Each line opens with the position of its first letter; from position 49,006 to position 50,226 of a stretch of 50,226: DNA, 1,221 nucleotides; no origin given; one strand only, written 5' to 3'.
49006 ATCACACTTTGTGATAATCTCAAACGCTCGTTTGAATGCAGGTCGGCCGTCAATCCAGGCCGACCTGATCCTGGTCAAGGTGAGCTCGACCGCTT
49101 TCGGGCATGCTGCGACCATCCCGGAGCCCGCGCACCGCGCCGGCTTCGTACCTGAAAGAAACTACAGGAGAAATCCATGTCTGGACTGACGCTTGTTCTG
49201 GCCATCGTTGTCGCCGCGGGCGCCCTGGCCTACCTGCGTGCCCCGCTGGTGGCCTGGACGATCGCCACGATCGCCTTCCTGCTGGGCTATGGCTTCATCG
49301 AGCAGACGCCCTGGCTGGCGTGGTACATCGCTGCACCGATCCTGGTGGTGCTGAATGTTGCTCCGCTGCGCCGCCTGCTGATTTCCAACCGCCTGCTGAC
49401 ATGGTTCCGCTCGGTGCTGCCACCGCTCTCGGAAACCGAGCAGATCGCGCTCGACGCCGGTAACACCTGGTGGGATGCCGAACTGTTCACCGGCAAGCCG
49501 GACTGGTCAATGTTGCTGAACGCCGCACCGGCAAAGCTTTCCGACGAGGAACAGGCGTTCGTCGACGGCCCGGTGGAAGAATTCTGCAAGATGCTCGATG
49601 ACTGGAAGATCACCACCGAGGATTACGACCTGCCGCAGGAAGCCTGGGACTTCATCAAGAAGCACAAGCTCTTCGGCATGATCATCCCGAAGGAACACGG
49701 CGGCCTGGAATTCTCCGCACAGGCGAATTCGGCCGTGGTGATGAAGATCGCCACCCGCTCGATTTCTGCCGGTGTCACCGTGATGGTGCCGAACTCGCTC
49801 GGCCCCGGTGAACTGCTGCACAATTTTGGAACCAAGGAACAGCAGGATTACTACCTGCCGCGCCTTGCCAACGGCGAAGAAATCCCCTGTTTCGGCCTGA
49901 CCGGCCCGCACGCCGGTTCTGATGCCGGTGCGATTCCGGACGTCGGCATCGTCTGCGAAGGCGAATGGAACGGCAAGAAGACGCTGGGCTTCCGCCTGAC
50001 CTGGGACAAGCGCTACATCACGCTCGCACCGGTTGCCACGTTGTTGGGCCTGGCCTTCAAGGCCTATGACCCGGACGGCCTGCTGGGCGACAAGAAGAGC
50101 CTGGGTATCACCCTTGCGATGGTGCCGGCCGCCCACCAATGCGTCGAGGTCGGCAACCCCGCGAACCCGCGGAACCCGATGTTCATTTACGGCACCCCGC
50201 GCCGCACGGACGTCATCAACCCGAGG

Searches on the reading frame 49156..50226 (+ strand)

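Call 80: search_protein_families(library=pfam, proteins=[window:49156-50226:+], max_evalue=0.0001)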
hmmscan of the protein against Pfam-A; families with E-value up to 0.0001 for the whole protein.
window:49156-50226:+ (357 aa): 2 families
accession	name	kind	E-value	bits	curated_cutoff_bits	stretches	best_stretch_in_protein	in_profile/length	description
PF02771.21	Acyl-CoA_dh_N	-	4.2e-17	63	22.9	1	146-241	22-113/113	Acyl-CoA dehydrogenase, N-terminal domain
PF02770.24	Acyl-CoA_dh_M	-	5.1e-05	23.8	33.3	0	245-334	1-77/97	Acyl-CoA dehydrogenase, middle domain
